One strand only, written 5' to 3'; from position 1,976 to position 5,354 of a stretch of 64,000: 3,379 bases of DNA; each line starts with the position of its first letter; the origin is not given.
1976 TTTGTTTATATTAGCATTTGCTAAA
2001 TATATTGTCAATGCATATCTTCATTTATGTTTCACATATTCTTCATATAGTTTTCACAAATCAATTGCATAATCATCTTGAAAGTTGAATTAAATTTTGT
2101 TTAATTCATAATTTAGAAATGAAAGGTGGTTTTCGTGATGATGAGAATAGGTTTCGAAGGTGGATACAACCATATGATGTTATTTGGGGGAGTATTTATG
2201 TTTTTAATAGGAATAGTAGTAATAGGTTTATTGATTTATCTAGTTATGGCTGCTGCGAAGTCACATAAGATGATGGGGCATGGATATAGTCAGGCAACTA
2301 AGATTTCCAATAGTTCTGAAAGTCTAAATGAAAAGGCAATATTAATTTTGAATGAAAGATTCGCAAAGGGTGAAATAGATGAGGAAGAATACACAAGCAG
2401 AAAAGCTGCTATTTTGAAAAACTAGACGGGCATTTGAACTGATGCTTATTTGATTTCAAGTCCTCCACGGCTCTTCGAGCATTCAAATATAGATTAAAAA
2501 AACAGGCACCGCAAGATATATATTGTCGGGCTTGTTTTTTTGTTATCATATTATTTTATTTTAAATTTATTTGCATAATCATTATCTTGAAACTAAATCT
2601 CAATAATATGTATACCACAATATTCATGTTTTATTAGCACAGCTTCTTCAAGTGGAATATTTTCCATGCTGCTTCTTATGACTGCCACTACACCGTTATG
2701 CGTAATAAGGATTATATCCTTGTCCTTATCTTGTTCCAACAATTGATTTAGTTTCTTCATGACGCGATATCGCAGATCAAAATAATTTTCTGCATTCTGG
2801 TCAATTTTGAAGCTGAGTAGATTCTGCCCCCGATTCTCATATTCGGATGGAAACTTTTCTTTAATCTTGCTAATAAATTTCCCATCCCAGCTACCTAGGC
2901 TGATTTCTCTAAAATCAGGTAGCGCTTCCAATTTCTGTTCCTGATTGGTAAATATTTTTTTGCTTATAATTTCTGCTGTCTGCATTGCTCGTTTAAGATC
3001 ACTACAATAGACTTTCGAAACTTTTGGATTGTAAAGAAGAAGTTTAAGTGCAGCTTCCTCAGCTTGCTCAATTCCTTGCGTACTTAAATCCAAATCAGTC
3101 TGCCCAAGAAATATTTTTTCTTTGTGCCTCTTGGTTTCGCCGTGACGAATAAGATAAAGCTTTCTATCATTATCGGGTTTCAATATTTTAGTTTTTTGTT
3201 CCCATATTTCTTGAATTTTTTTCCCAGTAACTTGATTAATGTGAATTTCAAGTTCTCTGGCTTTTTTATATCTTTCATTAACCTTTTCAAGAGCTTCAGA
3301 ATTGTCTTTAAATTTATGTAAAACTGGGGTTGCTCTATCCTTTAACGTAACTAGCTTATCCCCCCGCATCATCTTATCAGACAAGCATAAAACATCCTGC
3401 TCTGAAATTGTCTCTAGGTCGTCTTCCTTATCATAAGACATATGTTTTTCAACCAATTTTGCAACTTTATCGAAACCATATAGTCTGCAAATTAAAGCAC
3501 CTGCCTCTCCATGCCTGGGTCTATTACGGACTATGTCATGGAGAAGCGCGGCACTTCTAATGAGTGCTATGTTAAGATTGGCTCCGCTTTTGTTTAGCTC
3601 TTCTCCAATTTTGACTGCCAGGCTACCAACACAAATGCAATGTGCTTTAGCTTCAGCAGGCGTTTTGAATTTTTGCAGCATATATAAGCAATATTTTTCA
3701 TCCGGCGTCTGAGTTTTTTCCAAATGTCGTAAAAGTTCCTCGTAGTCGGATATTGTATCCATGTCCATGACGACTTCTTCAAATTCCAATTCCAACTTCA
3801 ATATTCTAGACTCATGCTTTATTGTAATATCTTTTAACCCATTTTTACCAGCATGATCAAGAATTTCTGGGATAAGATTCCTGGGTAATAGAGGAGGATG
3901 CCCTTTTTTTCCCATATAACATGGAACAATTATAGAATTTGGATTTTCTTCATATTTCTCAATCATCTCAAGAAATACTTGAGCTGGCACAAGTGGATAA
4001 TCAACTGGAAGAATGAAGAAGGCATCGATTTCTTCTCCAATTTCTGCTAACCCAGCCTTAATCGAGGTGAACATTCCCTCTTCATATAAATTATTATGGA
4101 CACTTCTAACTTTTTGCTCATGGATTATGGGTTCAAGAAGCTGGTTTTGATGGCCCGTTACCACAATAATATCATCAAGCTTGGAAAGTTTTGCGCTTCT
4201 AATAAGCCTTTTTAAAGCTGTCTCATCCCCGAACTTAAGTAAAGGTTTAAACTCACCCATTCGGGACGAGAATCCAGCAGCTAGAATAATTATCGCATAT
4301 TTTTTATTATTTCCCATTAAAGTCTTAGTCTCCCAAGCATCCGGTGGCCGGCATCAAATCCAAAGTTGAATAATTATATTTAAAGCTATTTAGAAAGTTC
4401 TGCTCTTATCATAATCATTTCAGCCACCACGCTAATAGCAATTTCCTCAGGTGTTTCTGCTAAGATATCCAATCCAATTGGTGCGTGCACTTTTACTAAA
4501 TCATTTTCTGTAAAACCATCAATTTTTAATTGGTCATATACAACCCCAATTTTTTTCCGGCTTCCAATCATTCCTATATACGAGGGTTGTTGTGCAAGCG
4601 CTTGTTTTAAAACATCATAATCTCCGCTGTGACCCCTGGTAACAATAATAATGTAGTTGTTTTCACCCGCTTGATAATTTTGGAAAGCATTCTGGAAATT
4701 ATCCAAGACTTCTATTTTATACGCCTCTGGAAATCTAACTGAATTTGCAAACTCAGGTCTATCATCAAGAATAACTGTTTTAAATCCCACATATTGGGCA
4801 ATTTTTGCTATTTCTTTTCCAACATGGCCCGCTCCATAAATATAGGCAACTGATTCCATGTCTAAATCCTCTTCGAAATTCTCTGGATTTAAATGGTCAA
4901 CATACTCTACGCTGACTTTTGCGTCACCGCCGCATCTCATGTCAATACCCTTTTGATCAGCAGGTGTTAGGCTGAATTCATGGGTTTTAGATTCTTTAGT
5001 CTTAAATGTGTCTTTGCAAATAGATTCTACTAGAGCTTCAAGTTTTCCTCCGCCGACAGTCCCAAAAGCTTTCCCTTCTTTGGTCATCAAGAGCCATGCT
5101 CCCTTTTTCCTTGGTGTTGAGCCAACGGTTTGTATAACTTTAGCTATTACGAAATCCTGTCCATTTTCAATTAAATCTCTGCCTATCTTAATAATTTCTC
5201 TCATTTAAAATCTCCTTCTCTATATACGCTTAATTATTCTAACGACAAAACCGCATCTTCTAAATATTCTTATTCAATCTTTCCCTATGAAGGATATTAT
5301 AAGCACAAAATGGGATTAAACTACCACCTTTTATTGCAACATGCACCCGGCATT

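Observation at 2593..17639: Mop-type molybdo-hydroxylase followed by an 11-gene accessory operon of unexplained chemistry: candidate uncharacterised cofactor maturation/modification system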

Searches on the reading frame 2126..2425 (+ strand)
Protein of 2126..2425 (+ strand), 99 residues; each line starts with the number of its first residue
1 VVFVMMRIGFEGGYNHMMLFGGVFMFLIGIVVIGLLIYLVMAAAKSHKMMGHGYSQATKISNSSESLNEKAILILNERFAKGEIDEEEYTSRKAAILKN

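Call 4: search_protein_families(library=ncbifam, proteins=[window:2126-2425:+], max_evalue=0.001)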
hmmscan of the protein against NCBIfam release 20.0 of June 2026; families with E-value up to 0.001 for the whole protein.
window:2126-2425:+ (99 aa): 1 family
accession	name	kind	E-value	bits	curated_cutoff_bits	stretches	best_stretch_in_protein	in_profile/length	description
NF041554.1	SA1362_fam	subfamily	0.0002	21.4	42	1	15-62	23-69/70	SA1362 family protein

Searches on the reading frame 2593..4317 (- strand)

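Call 3: search_protein_families(library=ncbifam, proteins=[window:2593-4317:-], max_evalue=0.001)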
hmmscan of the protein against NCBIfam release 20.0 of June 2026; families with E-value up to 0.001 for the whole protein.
window:2593-4317:- (574 aa): 43 families (the best 25 are shown)
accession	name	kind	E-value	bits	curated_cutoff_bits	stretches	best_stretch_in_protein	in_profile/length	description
NF045665.1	NTPtran_DVU1551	equivalog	3.1e-114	381.7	315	1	8-364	2-358/359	DVU_1551 family NTP transferase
TIGR03310.1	matur_MocA_YgfJ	equivalog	1.8e-45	155.3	186.45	1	9-195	2-188/188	molybdenum cofactor cytidylyltransferase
TIGR03162.1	ribazole_cobC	equivalog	1.9e-37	128.4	162.9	1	387-572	1-176/176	alpha-ribazole phosphatase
NF011580.0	PRK15004.1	equivalog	9.5e-23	81.3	250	1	386-557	2-166/203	adenosylcobalamin/alpha-ribazole phosphatase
NF005567.0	PRK07238.1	equivalog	2.3e-22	79.9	326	1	366-542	159-328/378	bifunctional RNase H/acid phosphatase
TIGR03202.1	pucB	equivalog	2.3e-20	73.1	235.05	1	10-192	4-192/192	xanthine dehydrogenase accessory protein PucB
NF045917.1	PhserinePhPspA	equivalog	3.9e-18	65.9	350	1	386-557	3-167/211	phosphoserine phosphatase PspA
NF009994.0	PRK13463.1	equivalog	1.3e-13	51.2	277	1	387-554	5-165/203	phosphoserine phosphatase 1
NF002901.0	PRK03482.1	equivalog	3.8e-12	46.3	261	1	386-567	3-177/215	2,3-diphosphoglycerate-dependent phosphoglycerate mutase GpmB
NF038349.1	dPGM_arch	equivalog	6.8e-12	45.7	225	1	389-544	3-141/194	2,3-diphosphoglycerate-dependent phosphoglycerate mutase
TIGR00295.1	TIGR00295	hypoth_equivalog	2e-11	43.9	172.35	1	213-295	4-90/164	TIGR00295 family protein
TIGR03848.1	MSMEG_4193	subfamily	1.1e-10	41.3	203.85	1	388-488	3-98/204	MSMEG_4193 family putative phosphomutase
NF010713.0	PRK14115.1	equivalog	2e-10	40.4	305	1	386-455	3-72/248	2,3-diphosphoglycerate-dependent phosphoglycerate mutase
NF001457.0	PRK00317.1-3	equivalog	6.2e-10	38.9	164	1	9-135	4-126/200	molybdenum cofactor guanylyltransferase MobA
NF009993.0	PRK13462.1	equivalog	7.1e-10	38.9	226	1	384-560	5-167/203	acid phosphatase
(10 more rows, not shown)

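Call 12: search_protein_families(library=pfam, proteins=[window:2593-4317:-], max_evalue=0.01)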
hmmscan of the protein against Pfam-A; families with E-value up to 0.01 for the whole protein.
window:2593-4317:- (574 aa): 4 families
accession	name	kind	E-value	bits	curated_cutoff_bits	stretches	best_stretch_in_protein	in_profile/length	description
PF00300.27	His_Phos_1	-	7.1e-41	140.5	21.7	1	387-574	1-181/194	Histidine phosphatase superfamily (branch 1)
PF12804.13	NTP_transf_3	-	2.2e-35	122.6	27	1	10-168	2-157/160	MobA-like NTP transferase domain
PF01966.28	HD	-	5.3e-09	36.8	22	1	226-315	4-112/116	HD domain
PF02348.25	CTP_transf_3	-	0.001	19.4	22.6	1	8-128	1-120/217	Cytidylyltransferase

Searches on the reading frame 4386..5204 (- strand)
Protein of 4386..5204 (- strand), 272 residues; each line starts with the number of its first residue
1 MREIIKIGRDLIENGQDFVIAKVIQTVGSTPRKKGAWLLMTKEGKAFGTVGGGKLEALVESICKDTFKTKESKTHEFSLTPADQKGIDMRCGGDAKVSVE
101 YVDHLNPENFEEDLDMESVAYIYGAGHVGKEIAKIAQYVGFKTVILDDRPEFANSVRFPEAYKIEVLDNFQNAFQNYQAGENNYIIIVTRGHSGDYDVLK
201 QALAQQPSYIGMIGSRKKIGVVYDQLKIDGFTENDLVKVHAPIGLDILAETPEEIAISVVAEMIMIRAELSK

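Call 3: search_protein_families(library=ncbifam, proteins=[window:4386-5204:-], max_evalue=0.001)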
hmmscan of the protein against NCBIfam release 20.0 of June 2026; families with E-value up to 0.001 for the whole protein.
window:4386-5204:- (272 aa): 2 families
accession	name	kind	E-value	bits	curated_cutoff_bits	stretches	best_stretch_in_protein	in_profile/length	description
NF045664.1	XdhC_rel_AOR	equivalog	9.4e-97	324.4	350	2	116-269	193-346/346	XdhC family aldehyde oxidoreductase maturation factor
TIGR02964.1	xanthine_xdhC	equivalog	1.4e-40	139.4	161.6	1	19-264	1-246/246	xanthine dehydrogenase accessory protein XdhC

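Call 12: search_protein_families(library=pfam, proteins=[window:4386-5204:-], max_evalue=0.01)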
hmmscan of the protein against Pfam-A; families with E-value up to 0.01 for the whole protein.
window:4386-5204:- (272 aa): 4 families
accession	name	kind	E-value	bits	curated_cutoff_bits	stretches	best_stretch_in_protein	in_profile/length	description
PF13478.12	XdhC_C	-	1.1e-41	142.7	29.7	1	121-263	2-125/125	XdhC Rossmann domain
PF02625.21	XdhC_CoxI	-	2.8e-15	56.4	24.3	1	12-77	2-67/68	XdhC and CoxI family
PF02826.25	2-Hacid_dh_C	-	0.00086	19.2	25.1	1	119-151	38-70/178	D-isomer specific 2-hydroxyacid dehydrogenase, NAD binding domain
PF17836.7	PglD_N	-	0.0081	17.1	23.4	0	121-186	3-63/78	PglD N-terminal domain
